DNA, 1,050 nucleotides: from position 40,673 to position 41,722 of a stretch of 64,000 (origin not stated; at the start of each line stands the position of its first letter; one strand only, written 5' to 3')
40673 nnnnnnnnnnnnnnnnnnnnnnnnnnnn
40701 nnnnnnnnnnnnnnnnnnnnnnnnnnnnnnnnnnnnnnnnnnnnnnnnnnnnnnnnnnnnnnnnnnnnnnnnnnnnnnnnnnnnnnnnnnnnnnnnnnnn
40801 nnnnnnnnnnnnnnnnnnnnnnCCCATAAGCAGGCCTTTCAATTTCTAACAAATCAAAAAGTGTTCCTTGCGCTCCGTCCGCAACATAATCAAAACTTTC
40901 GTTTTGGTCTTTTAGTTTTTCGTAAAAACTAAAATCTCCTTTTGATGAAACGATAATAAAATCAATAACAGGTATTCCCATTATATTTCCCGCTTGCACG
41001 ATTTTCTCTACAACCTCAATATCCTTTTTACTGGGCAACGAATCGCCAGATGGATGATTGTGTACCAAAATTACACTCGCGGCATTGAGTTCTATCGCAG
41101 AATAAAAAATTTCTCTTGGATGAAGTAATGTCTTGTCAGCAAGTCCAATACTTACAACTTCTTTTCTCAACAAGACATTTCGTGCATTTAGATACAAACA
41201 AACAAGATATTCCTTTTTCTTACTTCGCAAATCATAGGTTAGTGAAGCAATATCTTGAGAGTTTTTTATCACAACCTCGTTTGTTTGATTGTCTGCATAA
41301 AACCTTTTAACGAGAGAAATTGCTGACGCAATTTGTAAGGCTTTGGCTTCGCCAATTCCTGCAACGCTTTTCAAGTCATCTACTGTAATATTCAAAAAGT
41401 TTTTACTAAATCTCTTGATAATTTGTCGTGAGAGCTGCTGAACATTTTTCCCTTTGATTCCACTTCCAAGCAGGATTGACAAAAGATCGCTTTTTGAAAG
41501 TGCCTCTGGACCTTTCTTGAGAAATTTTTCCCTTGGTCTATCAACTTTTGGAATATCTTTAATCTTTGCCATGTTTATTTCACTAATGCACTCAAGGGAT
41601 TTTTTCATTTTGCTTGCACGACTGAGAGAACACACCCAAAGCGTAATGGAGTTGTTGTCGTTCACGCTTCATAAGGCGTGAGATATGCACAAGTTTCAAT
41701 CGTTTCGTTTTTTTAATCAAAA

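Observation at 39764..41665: RadC-like JAB metalloprotease domain fused to a Dam-like adenine methyltransferase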

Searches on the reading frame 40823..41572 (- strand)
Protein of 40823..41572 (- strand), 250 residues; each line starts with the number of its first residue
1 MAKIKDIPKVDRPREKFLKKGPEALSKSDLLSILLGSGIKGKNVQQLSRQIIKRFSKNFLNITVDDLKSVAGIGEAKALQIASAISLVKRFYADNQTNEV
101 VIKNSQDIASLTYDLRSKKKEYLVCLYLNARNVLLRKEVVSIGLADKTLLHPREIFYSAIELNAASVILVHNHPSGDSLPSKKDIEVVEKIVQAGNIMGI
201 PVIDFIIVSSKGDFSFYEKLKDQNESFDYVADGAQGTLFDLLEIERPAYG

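Call 25: search_protein_representatives(protein=window:40823-41572:-)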
Query: 250 residues. Proteins with E-value up to 0.001 (for the whole library): 40518; up to 1e-10: 18044; up to 1e-30: 898. The best 150 are listed.
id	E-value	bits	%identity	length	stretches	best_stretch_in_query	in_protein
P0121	6.1e-122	421.6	78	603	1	1-249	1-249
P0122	1.2e-100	352.1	67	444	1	2-249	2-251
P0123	1.6e-91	322.2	71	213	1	1-210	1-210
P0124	2.5e-90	318.3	60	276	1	1-245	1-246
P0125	1.2e-88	312.8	57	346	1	1-249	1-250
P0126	4.0e-87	307.8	58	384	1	1-245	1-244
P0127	3.9e-83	294.7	58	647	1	2-249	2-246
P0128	4.7e-78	278.1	54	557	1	1-244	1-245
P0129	8.9e-61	221.6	49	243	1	12-224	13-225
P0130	1.1e-60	221.3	61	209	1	82-249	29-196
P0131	4.5e-56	206.2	45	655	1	3-235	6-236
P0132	9.9e-56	205.1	57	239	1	83-249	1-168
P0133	3.0e-54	200.2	45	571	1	4-245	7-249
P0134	2.6e-53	197.2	41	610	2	4-219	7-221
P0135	9.2e-52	192.1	42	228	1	3-219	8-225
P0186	1.1e-42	162.5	39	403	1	3-212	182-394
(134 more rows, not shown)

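Call 26: search_protein_families(library=pfam, proteins=[P0122, P0125, P0126, P0127, P0128, P0131, P0133, P0134, P0124, P0186], max_evalue=0.001)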
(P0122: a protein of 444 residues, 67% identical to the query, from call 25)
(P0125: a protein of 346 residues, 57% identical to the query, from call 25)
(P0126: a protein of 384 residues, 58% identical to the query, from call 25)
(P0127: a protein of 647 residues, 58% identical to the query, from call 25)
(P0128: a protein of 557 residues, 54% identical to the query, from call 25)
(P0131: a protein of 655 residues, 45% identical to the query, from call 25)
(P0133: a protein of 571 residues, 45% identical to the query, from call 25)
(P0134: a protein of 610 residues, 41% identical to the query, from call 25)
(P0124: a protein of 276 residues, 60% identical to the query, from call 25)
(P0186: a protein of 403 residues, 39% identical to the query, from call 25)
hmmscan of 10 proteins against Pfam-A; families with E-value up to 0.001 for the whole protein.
P0122 (444 aa): 3 families
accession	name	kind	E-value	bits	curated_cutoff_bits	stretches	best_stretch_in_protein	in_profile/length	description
PF04002.20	RadC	-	3e-34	118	22.1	1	104-221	2-119/121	RadC-like JAB domain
PF20582.4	UPF0758_N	-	2.2e-21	76.2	27.1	1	4-78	1-76/77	UPF0758 N-terminal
PF02086.21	MethyltransfD12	-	9.4e-18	65.3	22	1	280-432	1-140/253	D12 class N6 adenine-specific DNA methyltransferase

P0125 (346 aa): 4 families
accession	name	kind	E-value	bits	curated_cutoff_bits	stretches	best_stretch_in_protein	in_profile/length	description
PF04002.20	RadC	-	4.6e-38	130.3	22.1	1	103-218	2-118/121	RadC-like JAB domain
PF20582.4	UPF0758_N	-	6e-22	78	27.1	1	5-78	2-76/77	UPF0758 N-terminal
PF02086.21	MethyltransfD12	-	2.5e-08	34.4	22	1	278-334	1-55/253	D12 class N6 adenine-specific DNA methyltransferase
PF14520.12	HHH_5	-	0.00063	20.6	27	0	65-85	2-23/57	Helix-hairpin-helix domain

P0126 (384 aa): 3 families
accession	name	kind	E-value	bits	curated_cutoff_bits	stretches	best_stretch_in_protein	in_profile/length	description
PF00145.23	DNA_methylase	-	1.3e-48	166.5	22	1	253-382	1-122/324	C-5 cytosine-specific DNA methylase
PF04002.20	RadC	-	1.1e-37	129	22.1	1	105-217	4-117/121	RadC-like JAB domain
PF20582.4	UPF0758_N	-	6.1e-24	84.3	27.1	1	4-78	1-76/77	UPF0758 N-terminal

P0127 (647 aa): 3 families
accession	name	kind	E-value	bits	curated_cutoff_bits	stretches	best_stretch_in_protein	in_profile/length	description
PF00145.23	DNA_methylase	-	7.3e-73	246.2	22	1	254-643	1-323/324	C-5 cytosine-specific DNA methylase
PF04002.20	RadC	-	2.5e-39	134.4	22.1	1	103-218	3-119/121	RadC-like JAB domain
PF20582.4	UPF0758_N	-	1.1e-21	77.1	27.1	1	4-79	1-77/77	UPF0758 N-terminal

P0128 (557 aa): 5 families
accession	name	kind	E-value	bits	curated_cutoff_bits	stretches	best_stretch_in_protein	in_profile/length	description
PF00145.23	DNA_methylase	-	4.8e-79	266.5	22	2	269-464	2-196/324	C-5 cytosine-specific DNA methylase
PF04002.20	RadC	-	3e-36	124.5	22.1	1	104-216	3-116/121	RadC-like JAB domain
PF20582.4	UPF0758_N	-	2.4e-23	82.4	27.1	1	5-78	2-76/77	UPF0758 N-terminal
PF00633.29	HHH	-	9.1e-05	22.6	24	1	62-83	8-29/30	Helix-hairpin-helix motif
PF14520.12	HHH_5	-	0.00041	21.2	27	0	59-85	29-55/57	Helix-hairpin-helix domain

P0131 (655 aa): 8 families
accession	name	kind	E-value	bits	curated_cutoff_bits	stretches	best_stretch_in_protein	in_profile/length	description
PF04002.20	RadC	-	4.5e-38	130.3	22.1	1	106-220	3-118/121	RadC-like JAB domain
PF01555.25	N6_N4_Mtase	-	1.6e-26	94.1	26.7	2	193-334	63-213/221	DNA methylase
PF20582.4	UPF0758_N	-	1.2e-21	77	27.1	1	7-81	1-76/77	UPF0758 N-terminal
PF14520.12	HHH_5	-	2.5e-06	28.3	27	1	52-88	16-55/57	Helix-hairpin-helix domain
PF00633.29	HHH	-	2.3e-05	24.4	24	1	60-86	3-29/30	Helix-hairpin-helix motif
PF01170.24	UPF0020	-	2.8e-05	24.3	22.3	0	469-498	105-136/197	RMKL-like, methyltransferase domain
PF13847.12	Methyltransf_31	-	0.00077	19.6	27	0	553-590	76-113/145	Methyltransferase domain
PF01858.22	RB_A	-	0.00091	19.6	25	1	67-215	25-165/196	Retinoblastoma-associated protein A domain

P0133 (571 aa): 3 families
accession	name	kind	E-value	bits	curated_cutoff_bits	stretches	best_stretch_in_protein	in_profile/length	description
PF00145.23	DNA_methylase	-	8.1e-83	279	22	1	258-564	1-322/324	C-5 cytosine-specific DNA methylase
PF04002.20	RadC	-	5.1e-38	130.2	22.1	1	104-219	1-117/121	RadC-like JAB domain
PF20582.4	UPF0758_N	-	2.4e-20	72.8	27.1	1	7-82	1-77/77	UPF0758 N-terminal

P0134 (610 aa): 3 families
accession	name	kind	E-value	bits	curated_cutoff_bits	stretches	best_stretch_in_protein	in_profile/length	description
PF04002.20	RadC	-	3.9e-35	120.9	22.1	1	113-218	10-116/121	RadC-like JAB domain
PF02086.21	MethyltransfD12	-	3.4e-29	102.8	22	1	278-535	1-241/253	D12 class N6 adenine-specific DNA methyltransferase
PF20582.4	UPF0758_N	-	2.6e-20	72.7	27.1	1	7-82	1-77/77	UPF0758 N-terminal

P0124 (276 aa): 2 families
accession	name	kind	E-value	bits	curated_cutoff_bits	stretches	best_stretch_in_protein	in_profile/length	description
PF04002.20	RadC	-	1.4e-35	122.3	22.1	1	110-217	10-117/121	RadC-like JAB domain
PF20582.4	UPF0758_N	-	8e-23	80.7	27.1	1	4-78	1-76/77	UPF0758 N-terminal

P0186 (403 aa): 3 families
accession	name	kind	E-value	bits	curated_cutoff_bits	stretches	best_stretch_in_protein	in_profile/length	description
PF04002.20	RadC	-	3.4e-44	150.1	22.1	1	283-393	1-111/121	RadC-like JAB domain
PF20582.4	UPF0758_N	-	1.1e-26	93.1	27.1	1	183-259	1-77/77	UPF0758 N-terminal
PF12826.13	HHH_2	-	0.0005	20.6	27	0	227-266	16-56/64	Helix-hairpin-helix motif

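Call 61: find_related_loci(query=window:40823-41572:-, collection=viral_contigs, flank=5000)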
Query window:40823-41572:- (250 aa) in viral_contigs; peptide patterns used: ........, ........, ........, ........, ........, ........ (x = any residue, [..] = any of these).
45 stretches matched a pattern, but none encodes a relative of the query by tblastn (E <= 1e-3).
